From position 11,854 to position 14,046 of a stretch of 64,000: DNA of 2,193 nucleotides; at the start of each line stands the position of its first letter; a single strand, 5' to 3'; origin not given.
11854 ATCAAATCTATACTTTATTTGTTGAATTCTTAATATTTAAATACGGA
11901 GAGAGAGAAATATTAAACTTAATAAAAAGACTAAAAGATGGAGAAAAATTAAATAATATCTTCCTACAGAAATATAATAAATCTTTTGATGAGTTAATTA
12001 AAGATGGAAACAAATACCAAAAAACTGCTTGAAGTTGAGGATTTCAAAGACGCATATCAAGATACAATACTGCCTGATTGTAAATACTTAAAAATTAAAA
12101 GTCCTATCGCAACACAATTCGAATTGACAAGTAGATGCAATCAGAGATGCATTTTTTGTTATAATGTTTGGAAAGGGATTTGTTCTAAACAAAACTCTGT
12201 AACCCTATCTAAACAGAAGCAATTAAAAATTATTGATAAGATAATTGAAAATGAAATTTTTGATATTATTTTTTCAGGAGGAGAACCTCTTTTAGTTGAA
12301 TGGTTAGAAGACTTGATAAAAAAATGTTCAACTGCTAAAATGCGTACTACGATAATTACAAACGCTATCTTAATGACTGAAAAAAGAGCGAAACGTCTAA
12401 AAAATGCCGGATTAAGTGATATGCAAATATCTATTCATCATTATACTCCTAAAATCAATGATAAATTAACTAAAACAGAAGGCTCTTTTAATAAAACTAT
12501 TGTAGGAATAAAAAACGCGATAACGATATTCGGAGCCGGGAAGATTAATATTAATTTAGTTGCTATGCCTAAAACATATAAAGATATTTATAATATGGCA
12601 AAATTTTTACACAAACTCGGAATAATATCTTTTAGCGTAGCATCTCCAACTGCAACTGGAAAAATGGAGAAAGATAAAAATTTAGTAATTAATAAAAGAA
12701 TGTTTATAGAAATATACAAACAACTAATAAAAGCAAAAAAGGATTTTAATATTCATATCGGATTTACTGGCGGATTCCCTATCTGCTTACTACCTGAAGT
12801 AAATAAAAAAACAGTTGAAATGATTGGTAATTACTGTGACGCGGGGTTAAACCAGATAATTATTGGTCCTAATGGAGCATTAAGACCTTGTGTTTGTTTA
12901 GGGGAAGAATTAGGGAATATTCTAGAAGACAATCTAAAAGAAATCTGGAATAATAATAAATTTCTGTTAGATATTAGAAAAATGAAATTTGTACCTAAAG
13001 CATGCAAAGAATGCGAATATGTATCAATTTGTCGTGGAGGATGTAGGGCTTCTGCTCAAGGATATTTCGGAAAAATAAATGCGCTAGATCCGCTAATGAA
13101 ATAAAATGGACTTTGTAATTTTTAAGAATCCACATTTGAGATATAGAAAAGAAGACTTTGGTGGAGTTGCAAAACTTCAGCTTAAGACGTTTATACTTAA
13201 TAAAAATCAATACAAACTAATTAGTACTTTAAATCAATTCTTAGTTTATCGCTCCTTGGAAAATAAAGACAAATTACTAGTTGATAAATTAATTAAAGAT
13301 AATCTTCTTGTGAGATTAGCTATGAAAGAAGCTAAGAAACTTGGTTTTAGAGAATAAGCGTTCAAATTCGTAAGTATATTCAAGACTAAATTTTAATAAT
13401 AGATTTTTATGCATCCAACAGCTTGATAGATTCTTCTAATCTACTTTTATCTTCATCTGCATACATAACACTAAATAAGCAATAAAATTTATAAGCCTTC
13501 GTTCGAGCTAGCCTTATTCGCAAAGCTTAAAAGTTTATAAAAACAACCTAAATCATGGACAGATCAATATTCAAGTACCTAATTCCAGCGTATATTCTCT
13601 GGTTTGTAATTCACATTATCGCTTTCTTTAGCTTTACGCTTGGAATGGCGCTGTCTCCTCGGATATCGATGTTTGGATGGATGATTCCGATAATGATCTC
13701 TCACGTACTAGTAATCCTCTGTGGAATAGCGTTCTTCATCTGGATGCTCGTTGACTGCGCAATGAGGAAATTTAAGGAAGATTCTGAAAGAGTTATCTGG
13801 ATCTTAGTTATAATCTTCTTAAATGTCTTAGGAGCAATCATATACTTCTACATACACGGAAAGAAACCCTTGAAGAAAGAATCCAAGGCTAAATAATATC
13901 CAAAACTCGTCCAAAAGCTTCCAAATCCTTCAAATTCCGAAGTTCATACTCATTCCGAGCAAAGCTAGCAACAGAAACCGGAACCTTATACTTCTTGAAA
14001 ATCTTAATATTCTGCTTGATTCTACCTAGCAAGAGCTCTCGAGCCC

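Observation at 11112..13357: Compact RiPP-like cassette: Cys-rich peptide, gluzincin peptidase, radical SAM/SPASM enzyme and PqqD-like protein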

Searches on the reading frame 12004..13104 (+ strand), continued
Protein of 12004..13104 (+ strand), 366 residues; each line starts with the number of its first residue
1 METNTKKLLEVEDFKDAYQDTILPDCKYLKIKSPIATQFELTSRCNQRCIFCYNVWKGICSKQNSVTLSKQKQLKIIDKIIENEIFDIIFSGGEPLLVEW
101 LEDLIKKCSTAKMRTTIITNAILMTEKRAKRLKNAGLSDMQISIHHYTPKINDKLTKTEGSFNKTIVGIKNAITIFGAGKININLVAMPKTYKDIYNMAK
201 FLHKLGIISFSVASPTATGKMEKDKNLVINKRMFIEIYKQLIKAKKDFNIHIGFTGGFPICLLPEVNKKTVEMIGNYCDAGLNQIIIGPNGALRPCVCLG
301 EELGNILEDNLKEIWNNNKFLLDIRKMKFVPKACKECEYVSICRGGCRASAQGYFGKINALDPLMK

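Call 74: search_protein_families(library=pfam, proteins=[L018:4225-5274:+, L006:6335-7303:+, L006:4145-4693:+], max_evalue=0.001)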
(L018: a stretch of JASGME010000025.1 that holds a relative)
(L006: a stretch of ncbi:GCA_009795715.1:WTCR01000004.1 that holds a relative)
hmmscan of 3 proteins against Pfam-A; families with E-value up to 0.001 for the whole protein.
L018:4225-5274:+ (349 aa): 0 families

L006:6335-7303:+ (322 aa): 2 families
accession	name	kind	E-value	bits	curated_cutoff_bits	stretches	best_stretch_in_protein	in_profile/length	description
PF13676.11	TIR_2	-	1.6e-24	87.2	28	1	12-133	1-122/122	TIR domain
PF01582.25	TIR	-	7.9e-09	36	21.3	1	22-107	16-97/179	TIR domain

L006:4145-4693:+ (182 aa): 2 families
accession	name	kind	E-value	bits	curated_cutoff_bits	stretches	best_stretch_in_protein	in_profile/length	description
PF13676.11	TIR_2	-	2.2e-11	44.7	28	1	40-132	1-89/122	TIR domain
PF08937.16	ThsB_TIR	-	1.6e-05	25.6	21.2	1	41-115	1-80/100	Thoeris protein ThsB, TIR-like domain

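Call 76: search_protein_families(library=pfam, proteins=[L119:7009-7701:-, L119:3110-5215:-, L128:6549-7190:-, L128:4043-4792:-, L128:1743-4040:+, L120:4407-5711:-, L120:8040-10904:-, L118:2355-3461:+, L123:1979-2767:-, L024:1981-2760:-], max_evalue=0.001)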
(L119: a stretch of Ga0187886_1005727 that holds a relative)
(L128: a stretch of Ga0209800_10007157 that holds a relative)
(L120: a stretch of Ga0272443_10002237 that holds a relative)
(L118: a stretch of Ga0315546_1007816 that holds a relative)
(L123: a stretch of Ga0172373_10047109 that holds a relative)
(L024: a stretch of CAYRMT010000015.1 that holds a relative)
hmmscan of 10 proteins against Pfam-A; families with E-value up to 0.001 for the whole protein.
L119:7009-7701:- (230 aa): 0 families

L119:3110-5215:- (701 aa): 1 family
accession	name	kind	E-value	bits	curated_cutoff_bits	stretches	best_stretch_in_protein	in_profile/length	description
PF03030.21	H_PPase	-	4e-244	812.6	29.7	1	16-664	1-645/645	Inorganic H+ pyrophosphatase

L128:6549-7190:- (213 aa): 1 family
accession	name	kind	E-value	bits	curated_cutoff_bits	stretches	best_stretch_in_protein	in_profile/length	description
PF08443.16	RimK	-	1e-08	35.5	21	1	78-211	56-186/188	RimK-like ATP-grasp domain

L128:4043-4792:- (249 aa): 0 families

L128:1743-4040:+ (765 aa): 2 families
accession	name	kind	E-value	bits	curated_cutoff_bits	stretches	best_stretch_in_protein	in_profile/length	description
PF02518.31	HATPase_c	-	5.5e-25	88.4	26.4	1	623-740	2-109/111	Histidine kinase-, DNA gyrase B-, and HSP90-like ATPase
PF00512.31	HisKA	-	7.2e-08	32.8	26.9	1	508-574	3-64/66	His Kinase A (phospho-acceptor) domain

L120:4407-5711:- (434 aa): 3 families
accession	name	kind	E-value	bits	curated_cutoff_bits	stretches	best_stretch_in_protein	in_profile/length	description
PF13393.11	tRNA-synt_His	-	1.4e-44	153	25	1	15-324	1-302/308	Histidyl-tRNA synthetase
PF00587.30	tRNA-synt_2b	-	8.2e-08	33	29.3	1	73-150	3-86/179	tRNA synthetase class II core domain (G, H, P, S and T)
PF03129.25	HGTP_anticodon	-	6.9e-06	26.6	21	1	371-434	24-87/94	Anticodon binding domain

L120:8040-10904:- (954 aa): 0 families

L118:2355-3461:+ (368 aa): 3 families
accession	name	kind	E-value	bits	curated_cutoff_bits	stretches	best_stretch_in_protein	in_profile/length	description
PF00069.31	Pkinase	-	4.8e-35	121.7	31.7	1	11-258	1-253/263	Protein kinase domain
PF07714.23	PK_Tyr_Ser-Thr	-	1.7e-21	77.2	23.1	1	14-219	4-204/258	Protein tyrosine and serine/threonine kinase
PF06293.20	Kdo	-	2.8e-05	24.1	21.3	1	45-179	46-179/207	Lipopolysaccharide kinase (Kdo/WaaP) family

L123:1979-2767:- (262 aa): 0 families

L024:1981-2760:- (259 aa): 0 families

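Call 79: search_dna_similar(query=window:12004-13104:+, collection=plasmids, mode=protein, max_rows=8)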
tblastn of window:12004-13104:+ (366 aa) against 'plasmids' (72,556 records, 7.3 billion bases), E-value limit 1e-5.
Records with a match: 368; places in all: 401; records where one place covers at least 80% of the query: 350.
Best place of each record, by identity: <60% 368.
By first word of the organism name: Sinorhizobium 79; Bacillus 65; Clostridium 44; Pseudosulfitobacter 40; Rhizobium 14; Rahnella 10; Azospirillum 10; Paraburkholderia 9; Phaeobacter 7; Acinetobacter 7; and 48 more.
By predicted mobility (MOB-suite, as given by PLSDB): non-mobilizable 223; mobilizable 101; conjugative 44.
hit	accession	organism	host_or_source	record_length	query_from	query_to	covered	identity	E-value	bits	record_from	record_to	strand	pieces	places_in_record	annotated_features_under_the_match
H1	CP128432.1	Microbulbifer sp. MKSA007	Smenospongia aurea,bacteria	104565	29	363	92%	28.1%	6e-28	122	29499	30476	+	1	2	radical SAM protein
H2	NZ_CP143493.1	Clostridium perfringens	pig,fecal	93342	11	362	96%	26.7%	9e-13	77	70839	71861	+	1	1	radical SAM protein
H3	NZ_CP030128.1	Indioceanicola profundi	sediment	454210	27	363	92%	27.6%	2e-23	108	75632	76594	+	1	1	radical SAM protein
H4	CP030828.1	Neorhizobium sp. NCHU2750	Rosa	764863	25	364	93%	27.1%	5e-26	117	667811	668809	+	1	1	pqqE: pyrroloquinoline quinone biosynthesis protein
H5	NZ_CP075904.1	Clostridium perfringens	Pig feces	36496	30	352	88%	28.1%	3e-13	79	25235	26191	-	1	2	radical SAM protein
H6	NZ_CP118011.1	Clostridium perfringens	Homo sapiens,pure cell culture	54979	14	363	96%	25.8%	1e-7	62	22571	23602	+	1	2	radical SAM protein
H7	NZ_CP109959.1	Clostridium perfringens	gut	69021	14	363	96%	25.8%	3e-7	60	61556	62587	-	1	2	radical SAM protein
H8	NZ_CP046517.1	Clostridium sp. 16K-1-R1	Corvus macrorhynchos,Whole ...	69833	14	363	96%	25.8%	3e-7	60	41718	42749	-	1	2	radical SAM protein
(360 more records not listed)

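Call 80: search_dna_similar(query=window:12004-13104:+, collection=phages, mode=protein, max_rows=8)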
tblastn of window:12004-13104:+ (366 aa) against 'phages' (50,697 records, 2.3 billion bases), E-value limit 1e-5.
Records with a match: 14; places in all: 14; records where one place covers at least 80% of the query: 7.
Best place of each record, by identity: <60% 14.
By first word of the organism name: Bacteriophage 7; Acinetobacter 4; Enterococcus 3.
By host as written in the record: - 13; Enterococcus faecalis 1.
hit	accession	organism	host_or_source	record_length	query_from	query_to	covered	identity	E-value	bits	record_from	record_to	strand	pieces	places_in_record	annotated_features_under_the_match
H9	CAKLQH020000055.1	Acinetobacter phage MD-2021a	not known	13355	34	364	90%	24.3%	2e-15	84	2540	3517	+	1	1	moaA_2: putative Radical SAM superfamily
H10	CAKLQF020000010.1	Acinetobacter phage MD-2021a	not known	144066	34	364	90%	24.3%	2e-15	84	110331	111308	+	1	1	moaA_2: putative Radical SAM superfamily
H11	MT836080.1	Bacteriophage sp.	human fecal samples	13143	34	334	82%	26.1%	3e-8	61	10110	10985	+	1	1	record has no annotation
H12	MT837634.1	Bacteriophage sp.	human fecal samples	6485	30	351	88%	24.0%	2e-8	62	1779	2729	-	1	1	record has no annotation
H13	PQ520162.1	Enterococcus phage IME_EF3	-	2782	42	347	84%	24.1%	3e-7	58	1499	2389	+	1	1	record has no annotation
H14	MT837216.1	Bacteriophage sp.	human fecal samples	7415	44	317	75%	26.1%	1e-14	81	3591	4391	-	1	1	record has no annotation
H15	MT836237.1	Bacteriophage sp.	human fecal samples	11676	31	349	87%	22.3%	1e-11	72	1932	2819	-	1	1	record has no annotation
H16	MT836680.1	Bacteriophage sp.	human fecal samples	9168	31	345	86%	21.5%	7e-9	63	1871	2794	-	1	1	record has no annotation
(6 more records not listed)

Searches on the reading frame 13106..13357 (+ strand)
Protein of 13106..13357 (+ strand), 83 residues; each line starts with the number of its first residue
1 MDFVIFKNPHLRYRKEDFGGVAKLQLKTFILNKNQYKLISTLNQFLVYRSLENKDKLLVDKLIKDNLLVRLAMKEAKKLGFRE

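Call 3: search_protein_families(library=pfam, proteins=[window:13106-13357:+], max_evalue=1)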
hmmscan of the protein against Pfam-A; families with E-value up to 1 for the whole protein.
window:13106-13357:+ (83 aa): 1 family
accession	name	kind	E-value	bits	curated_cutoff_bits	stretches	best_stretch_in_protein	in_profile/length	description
PF11385.13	DUF3189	-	0.08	13.1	23.2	1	25-82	61-120/147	Protein of unknown function (DUF3189)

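Call 4: search_protein_families(library=ncbifam, proteins=[window:13106-13357:+], max_evalue=1)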
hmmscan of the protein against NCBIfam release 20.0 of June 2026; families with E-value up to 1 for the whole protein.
window:13106-13357:+ (83 aa): 1 family
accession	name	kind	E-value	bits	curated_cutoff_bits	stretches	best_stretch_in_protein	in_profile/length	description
TIGR04334.1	rSAM_Clo7bot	equivalog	0.083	11.5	600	1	37-82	35-79/440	radical SAM/SPASM domain Clo7bot peptide maturase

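Call 16: search_protein_families(library=padloc, proteins=[window:13106-13357:+], max_evalue=1)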
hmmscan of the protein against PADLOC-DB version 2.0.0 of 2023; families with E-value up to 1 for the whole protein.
window:13106-13357:+ (83 aa): 0 families

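Call 23: find_homologous_proteins(query=window:13106-13357:+, max_evalue=0.01)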
Query window:13106-13357:+ (83 aa): 13 proteins with E <= 0.01 among 13 candidates.
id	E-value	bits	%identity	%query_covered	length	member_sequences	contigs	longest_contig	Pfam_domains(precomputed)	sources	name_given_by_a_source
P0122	4.2e-45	168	100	100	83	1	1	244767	-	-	-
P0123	2.3e-26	109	61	100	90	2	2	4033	-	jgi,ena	-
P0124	7.4e-25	104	62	99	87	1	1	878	-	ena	-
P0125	8.8e-25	104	60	100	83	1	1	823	-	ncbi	-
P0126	1.3e-24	103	59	96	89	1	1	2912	-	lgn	-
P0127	1.2e-23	100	61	95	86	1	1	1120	-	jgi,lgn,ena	-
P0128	1.2e-23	100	60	99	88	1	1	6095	-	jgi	jgi:hypothetical protein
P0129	5.0e-23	98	57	99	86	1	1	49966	-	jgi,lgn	jgi:hypothetical protein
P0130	8.2e-22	95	56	98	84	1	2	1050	-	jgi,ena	-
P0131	2.0e-21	93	57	99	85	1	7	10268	-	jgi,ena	-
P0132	2.3e-21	93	55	99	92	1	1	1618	-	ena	-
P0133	2.9e-21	93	56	99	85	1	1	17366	-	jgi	-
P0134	5.1e-21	92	54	99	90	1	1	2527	-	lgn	-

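Call 27: search_protein_families(library=pfam, alignment_id=A6, max_evalue=1)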
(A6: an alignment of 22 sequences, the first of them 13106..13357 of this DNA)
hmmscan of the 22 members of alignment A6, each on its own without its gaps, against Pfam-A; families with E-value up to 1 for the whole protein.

A. member 1, window:13106-13357:+ (83 aa): 1 family
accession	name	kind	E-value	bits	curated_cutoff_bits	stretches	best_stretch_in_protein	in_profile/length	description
PF11385.13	DUF3189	-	0.08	13.1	23.2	1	25-82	61-120/147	Protein of unknown function (DUF3189)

B. families by the number of members that match (of 22 scanned): 9 families
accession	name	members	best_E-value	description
PF08533.16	Glyco_hydro_42C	2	0.089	Beta-galactosidase C-terminal domain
PF05595.16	DUF771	1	0.0084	Domain of unknown function (DUF771)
PF14809.11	TGT_C1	1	0.025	C1 domain of tRNA-guanine transglycosylase dimerisation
PF03750.18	Csm2_III-A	1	0.032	Csm2 Type III-A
PF09612.15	HtrL_YibB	1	0.055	Bacterial protein of unknown function (HtrL_YibB)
PF19310.4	TOP_N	1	0.063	Neurolysin/Thimet oligopeptidase, N-terminal domain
PF11385.13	DUF3189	1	0.08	Protein of unknown function (DUF3189)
PF22445.1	Ssol_1539-like_2nd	1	0.22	Ssol_1539-like, second domain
PF24406.1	nSTAND_NTPase4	1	0.65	Novel STAND NTPase 4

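Call 28: search_protein_families(library=ncbifam, alignment_id=A6, max_evalue=1)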
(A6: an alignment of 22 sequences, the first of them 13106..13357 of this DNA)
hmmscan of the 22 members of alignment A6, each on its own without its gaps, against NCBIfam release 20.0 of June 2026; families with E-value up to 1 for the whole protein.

A. member 1, window:13106-13357:+ (83 aa): 1 family
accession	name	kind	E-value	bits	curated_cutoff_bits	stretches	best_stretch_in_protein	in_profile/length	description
TIGR04334.1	rSAM_Clo7bot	equivalog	0.083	11.5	600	1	37-82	35-79/440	radical SAM/SPASM domain Clo7bot peptide maturase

B. families by the number of members that match (of 22 scanned): 10 families
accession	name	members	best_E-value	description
TIGR03967.2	mycofact_MftB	4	0.0009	mycofactocin biosynthesis chaperone MftB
NF009919.0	PRK13379.1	1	0.0093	protocatechuate 4,5-dioxygenase subunit alpha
NF003090.0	PRK04017.1-1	1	0.022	hypothetical protein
NF047528.1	LIMLP_03685_anti-sigma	1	0.023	LIMLP_03685 family anti-sigma factor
NF038173.1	Gly_ox_CTQ_GoxA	1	0.044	CTQ-dependent glycine oxidase GoxA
TIGR01346.1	isocit_lyase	1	0.05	isocitrate lyase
TIGR04334.1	rSAM_Clo7bot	1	0.083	radical SAM/SPASM domain Clo7bot peptide maturase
NF009640.0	PRK13169.1-1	1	0.086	DNA replication initiation control protein YabA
NF007758.0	PRK10439.1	1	0.086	enterochelin esterase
TIGR04302.1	geo_PqqD_fam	1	0.099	GeoRSP system PqqD family peptide chaperone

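Call 29: search_solved_structures(query=A6, max_evalue=10, show_alignments=3)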
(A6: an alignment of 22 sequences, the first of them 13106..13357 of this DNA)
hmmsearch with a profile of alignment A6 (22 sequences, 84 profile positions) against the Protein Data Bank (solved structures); distinct sequences matched with E-value up to 10: 3.
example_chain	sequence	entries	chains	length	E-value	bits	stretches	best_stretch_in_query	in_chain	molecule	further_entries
4mvd_B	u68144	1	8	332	0.51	13.7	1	26-68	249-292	Choline-phosphate cytidylyltransferase A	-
9his_J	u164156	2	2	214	0.78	13.1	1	40-79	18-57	DUF4827 domain-containing protein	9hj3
10lg_A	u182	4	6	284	5.1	10.5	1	37-76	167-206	Positive transcriptional regulator MutR family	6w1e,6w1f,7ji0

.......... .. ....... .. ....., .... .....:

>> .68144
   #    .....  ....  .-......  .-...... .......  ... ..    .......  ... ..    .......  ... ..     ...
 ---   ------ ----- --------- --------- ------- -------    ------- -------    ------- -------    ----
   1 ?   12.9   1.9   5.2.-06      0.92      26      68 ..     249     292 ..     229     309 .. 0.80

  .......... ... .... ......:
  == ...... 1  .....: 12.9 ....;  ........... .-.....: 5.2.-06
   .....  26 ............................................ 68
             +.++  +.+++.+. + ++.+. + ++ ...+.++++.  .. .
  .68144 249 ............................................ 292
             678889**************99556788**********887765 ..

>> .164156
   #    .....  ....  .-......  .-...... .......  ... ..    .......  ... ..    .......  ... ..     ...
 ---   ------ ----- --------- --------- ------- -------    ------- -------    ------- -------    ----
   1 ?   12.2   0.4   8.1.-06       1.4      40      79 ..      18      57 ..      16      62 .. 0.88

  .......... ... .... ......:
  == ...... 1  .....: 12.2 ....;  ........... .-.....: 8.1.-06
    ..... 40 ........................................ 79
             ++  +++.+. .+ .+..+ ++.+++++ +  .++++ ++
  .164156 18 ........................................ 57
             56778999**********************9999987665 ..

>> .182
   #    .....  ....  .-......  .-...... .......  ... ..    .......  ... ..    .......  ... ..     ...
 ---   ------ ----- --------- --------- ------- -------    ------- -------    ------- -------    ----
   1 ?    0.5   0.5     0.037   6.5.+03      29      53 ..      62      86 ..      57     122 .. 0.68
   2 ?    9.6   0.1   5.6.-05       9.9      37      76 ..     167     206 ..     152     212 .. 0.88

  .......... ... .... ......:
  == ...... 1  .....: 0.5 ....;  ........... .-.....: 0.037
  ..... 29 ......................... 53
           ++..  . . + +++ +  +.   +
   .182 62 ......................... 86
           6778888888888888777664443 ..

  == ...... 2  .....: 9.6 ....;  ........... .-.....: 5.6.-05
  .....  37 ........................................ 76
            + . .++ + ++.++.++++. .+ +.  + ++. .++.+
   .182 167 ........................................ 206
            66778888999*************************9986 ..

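Call 37: predict_structure(alignment_id=A5)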
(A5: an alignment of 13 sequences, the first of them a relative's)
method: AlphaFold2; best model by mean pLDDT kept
length: 83 residues; sequences in the alignment: 13
mean_pLDDT: 91.5   pTM: 0.76
mean pLDDT of the five models: 91.5, 89.4, 88.6, 82.4, 67.6
residues with pLDDT >= 90: 64; 70-90: 16; 50-70: 3; < 50: 0
segments of 3 or more residues with pLDDT < 50: none
pLDDT, mean of each block of 10 residues (from residue 1): 90 96 94 95 89 93 95 88 66
secondary structure, 60 per line:
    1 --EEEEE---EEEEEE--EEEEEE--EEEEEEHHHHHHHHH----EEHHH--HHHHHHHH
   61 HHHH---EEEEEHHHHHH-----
elements in order: E3-7 E11-16 E19-24 E27-32 H33-41 H53-64 E68-72 H73-78

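Call 41: fold_search(model_id=the predicted structure, library=pdb)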
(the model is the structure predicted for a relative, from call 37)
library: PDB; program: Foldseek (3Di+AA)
matches with E <= 10: 130; with E <= 0.001: 0
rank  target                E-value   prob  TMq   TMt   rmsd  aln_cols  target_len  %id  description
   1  3h9q_B                1.5e-02  1.00  0.58  0.18   3.1        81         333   12  Crystal structure of E. coli MccB + SeMet MccA (released 2009-06-16)
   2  3h9j_B                3.0e-02  1.00  0.58  0.18   3.0        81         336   12  Crystal structure of E. coli MccB + AMPCPP + SeMeT MccA (released 2009-06-16)
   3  6om4_B                3.4e-02  0.99  0.58  0.17   3.1        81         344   12  The structure of Microcin C7 biosynthetic enzyme MccB in complex with N-formylated MccA (released 2019-05-22)
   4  3h9j_C                4.1e-02  0.99  0.57  0.17   3.3        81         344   12  Crystal structure of E. coli MccB + AMPCPP + SeMeT MccA (released 2009-06-16)
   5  3h5r_C                4.7e-02  0.99  0.57  0.17   3.1        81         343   12  Crystal structure of E. coli MccB + Succinimide (released 2009-06-16)
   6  3h9g_C                4.7e-02  0.99  0.57  0.17   3.3        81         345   12  Crystal structure of E. coli MccB + MccA-N7isoASN (released 2009-06-16)
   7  3h9q_A                4.7e-02  0.99  0.57  0.17   3.2        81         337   12  Crystal structure of E. coli MccB + SeMet MccA (released 2009-06-16)
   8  3h5n_C                5.3e-02  0.99  0.58  0.17   3.1        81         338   12  Crystal structure of E. coli MccB + ATP (released 2009-06-16)
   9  3h9g_A                5.6e-02  0.99  0.57  0.17   3.2        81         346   12  Crystal structure of E. coli MccB + MccA-N7isoASN (released 2009-06-16)
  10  3h5a_C                5.6e-02  0.99  0.57  0.16   3.2        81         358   12  Crystal structure of E. coli MccB (released 2009-06-16)
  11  3h5n_D                6.0e-02  0.99  0.58  0.18   3.0        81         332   12  Crystal structure of E. coli MccB + ATP (released 2009-06-16)
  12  3h5r_D                6.0e-02  0.99  0.58  0.18   3.1        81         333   12  Crystal structure of E. coli MccB + Succinimide (released 2009-06-16)
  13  3h5r_B                6.4e-02  0.99  0.58  0.18   3.1        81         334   12  Crystal structure of E. coli MccB + Succinimide (released 2009-06-16)
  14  8t19_A                6.8e-02  0.99  0.58  0.57   3.2        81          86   14  RiPP precursor peptide recognition element (RRE) domain of Ocin-ThiF-like partner protein, PbtF, bound to an 8 residue (released 2024-06-12)
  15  6om4_A                6.8e-02  0.98  0.56  0.17   3.2        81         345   12  The structure of Microcin C7 biosynthetic enzyme MccB in complex with N-formylated MccA (released 2019-05-22)
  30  5sxy_MODEL_1_A        2.0e-01  0.96  0.60  0.54   4.1        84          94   15  The solution NMR structure for the PqqD truncation of Methylobacterium extorquens PqqCD representing a functio (released 2017-05-24)
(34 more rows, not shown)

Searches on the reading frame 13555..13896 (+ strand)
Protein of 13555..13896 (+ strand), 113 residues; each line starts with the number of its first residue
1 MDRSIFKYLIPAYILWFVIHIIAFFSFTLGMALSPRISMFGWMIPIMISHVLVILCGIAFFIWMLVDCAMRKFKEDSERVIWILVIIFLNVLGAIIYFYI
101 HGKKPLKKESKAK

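Call 68: search_protein_families(library=pfam, proteins=[window:13555-13896:+], max_evalue=0.001)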
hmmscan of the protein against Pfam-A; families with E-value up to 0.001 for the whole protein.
window:13555-13896:+ (113 aa): 1 family
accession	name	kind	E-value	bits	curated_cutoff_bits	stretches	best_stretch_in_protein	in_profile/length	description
PF13396.11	PLDc_N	-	4.4e-10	39.8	23.3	1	60-98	2-38/42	Phospholipase_D-nuclease N-terminal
